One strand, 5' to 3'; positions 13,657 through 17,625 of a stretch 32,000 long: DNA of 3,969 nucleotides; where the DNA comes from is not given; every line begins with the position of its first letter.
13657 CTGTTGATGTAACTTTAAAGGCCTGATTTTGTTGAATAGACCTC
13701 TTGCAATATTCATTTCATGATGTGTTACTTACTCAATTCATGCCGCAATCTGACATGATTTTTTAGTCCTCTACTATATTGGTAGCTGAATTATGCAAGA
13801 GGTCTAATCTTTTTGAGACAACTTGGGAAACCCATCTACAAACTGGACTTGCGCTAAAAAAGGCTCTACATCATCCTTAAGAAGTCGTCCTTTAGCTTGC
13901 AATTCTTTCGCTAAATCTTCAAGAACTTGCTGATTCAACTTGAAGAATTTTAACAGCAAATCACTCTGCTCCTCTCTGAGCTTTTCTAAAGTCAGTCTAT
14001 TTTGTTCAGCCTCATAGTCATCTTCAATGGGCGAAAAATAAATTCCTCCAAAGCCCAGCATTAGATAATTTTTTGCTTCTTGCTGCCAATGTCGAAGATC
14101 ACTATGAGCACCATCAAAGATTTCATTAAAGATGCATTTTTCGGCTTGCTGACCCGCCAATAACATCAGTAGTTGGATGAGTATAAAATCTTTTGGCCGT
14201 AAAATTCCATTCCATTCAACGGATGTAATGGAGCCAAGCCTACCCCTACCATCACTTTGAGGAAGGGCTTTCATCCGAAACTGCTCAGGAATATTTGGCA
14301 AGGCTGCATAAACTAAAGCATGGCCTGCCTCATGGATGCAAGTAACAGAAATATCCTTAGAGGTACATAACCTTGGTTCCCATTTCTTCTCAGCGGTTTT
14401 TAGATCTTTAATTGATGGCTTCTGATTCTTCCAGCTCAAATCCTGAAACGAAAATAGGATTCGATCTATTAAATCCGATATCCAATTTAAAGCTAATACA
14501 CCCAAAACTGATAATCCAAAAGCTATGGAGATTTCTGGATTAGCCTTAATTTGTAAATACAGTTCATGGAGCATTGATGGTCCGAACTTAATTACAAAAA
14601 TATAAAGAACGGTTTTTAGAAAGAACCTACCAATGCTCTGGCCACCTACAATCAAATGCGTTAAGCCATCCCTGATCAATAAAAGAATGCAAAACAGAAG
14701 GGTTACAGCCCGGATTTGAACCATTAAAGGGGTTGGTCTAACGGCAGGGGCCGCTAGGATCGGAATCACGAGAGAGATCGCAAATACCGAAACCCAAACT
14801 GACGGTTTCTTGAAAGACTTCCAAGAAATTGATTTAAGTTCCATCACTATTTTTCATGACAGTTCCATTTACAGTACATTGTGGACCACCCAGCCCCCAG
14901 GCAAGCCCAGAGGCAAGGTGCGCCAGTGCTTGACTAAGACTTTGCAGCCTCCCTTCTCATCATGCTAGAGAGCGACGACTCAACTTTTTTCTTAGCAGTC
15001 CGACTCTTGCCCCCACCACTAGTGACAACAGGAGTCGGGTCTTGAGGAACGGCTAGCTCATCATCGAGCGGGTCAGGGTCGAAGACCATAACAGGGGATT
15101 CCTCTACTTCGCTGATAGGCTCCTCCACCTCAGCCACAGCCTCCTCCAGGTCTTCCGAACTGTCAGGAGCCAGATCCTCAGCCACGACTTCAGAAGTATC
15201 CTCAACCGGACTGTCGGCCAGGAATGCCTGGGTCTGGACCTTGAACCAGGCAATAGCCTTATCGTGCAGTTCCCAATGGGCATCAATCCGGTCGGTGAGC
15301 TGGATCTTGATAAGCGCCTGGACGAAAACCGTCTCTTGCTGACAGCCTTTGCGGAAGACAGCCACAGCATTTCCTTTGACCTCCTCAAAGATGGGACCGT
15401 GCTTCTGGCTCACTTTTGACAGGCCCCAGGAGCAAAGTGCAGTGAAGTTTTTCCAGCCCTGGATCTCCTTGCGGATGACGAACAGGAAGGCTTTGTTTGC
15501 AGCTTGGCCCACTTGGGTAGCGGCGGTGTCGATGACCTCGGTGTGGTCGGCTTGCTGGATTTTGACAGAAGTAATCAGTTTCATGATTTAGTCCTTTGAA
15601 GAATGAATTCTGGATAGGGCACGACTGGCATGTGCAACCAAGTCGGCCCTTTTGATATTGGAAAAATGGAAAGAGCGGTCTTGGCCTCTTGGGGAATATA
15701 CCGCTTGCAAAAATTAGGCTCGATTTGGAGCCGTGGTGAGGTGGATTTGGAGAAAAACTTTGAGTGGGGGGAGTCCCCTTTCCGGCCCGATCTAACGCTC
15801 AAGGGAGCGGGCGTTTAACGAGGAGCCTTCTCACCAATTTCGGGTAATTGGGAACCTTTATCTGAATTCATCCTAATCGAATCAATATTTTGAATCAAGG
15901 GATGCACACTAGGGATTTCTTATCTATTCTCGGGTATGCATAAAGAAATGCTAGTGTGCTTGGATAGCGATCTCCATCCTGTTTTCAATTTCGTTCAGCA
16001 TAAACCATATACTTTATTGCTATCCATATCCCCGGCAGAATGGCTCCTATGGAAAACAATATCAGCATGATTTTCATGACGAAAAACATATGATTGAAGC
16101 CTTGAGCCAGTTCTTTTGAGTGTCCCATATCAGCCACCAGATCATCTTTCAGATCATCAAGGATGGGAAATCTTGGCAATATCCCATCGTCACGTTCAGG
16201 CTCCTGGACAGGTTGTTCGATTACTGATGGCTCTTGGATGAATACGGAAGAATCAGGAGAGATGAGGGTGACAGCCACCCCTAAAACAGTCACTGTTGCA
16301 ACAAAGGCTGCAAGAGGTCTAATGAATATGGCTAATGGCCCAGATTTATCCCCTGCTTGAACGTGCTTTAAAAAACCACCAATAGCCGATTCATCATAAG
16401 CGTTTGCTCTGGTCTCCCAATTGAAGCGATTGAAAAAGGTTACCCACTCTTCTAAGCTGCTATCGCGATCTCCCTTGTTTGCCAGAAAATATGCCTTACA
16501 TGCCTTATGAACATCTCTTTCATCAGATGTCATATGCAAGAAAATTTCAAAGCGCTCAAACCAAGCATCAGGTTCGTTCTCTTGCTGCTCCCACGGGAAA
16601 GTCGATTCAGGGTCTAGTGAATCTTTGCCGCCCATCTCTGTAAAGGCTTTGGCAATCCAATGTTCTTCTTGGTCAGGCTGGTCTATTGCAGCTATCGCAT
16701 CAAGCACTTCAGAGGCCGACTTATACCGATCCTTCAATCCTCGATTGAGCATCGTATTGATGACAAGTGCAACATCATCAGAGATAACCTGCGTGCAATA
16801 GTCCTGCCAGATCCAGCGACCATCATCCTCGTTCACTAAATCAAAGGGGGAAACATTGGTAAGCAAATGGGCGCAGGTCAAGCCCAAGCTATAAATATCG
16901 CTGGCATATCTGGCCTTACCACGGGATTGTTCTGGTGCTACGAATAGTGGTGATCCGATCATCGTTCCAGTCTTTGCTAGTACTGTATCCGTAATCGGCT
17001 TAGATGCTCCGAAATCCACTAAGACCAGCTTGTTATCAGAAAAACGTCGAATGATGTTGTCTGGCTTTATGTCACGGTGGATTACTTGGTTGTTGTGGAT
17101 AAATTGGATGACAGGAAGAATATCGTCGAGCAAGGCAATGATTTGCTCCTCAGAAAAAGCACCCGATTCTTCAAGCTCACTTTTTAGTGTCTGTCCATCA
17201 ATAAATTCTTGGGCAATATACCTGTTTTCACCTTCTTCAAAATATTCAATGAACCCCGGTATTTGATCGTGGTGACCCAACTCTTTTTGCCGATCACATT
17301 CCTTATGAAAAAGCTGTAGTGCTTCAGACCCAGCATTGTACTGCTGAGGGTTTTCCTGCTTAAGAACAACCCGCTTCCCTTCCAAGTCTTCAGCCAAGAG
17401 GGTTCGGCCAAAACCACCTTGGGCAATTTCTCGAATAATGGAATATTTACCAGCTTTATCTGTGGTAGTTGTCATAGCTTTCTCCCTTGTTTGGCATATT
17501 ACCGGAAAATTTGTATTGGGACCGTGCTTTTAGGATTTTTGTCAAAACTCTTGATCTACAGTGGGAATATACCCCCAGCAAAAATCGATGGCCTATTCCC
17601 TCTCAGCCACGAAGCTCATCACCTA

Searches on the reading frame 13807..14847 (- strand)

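Call 68: search_protein_families(library=pfam, proteins=[window:13807-14847:-], max_evalue=0.001)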
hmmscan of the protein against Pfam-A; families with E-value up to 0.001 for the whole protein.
window:13807-14847:- (347 aa): 1 family
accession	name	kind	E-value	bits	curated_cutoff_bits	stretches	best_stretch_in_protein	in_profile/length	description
PF01434.24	Peptidase_M41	-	8.5e-09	36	29.9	1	162-260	4-100/191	Peptidase family M41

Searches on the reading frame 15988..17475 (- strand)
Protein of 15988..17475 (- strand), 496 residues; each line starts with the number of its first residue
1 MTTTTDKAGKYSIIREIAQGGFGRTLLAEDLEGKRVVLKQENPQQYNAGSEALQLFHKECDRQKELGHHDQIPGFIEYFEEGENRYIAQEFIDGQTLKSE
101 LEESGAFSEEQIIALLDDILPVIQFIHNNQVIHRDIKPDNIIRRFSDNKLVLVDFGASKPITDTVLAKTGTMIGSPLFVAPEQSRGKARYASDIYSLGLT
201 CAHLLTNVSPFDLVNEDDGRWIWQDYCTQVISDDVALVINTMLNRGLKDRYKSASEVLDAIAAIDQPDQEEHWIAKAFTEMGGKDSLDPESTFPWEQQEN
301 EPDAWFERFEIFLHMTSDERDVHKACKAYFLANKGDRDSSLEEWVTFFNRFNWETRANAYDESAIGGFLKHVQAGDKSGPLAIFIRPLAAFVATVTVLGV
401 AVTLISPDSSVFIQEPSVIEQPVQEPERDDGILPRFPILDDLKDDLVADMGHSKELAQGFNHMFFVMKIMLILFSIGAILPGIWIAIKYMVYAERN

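Call 68: search_protein_families(library=pfam, proteins=[window:15988-17475:-], max_evalue=0.001)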
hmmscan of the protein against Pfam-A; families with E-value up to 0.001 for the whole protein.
window:15988-17475:- (496 aa): 4 families
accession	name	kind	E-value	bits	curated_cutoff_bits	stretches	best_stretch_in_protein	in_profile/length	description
PF00069.31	Pkinase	-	1.8e-36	126.3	31.7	1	11-251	1-252/263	Protein kinase domain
PF07714.23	PK_Tyr_Ser-Thr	-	1.6e-15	57.6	23.1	1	13-209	3-203/258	Protein tyrosine and serine/threonine kinase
PF01636.29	APH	-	2.7e-05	24.5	23.2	0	110-157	152-196/239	Phosphotransferase enzyme family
PF03109.22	ABC1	-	0.00041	20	22.9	0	83-164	141-220/244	ABC1 atypical kinase-like domain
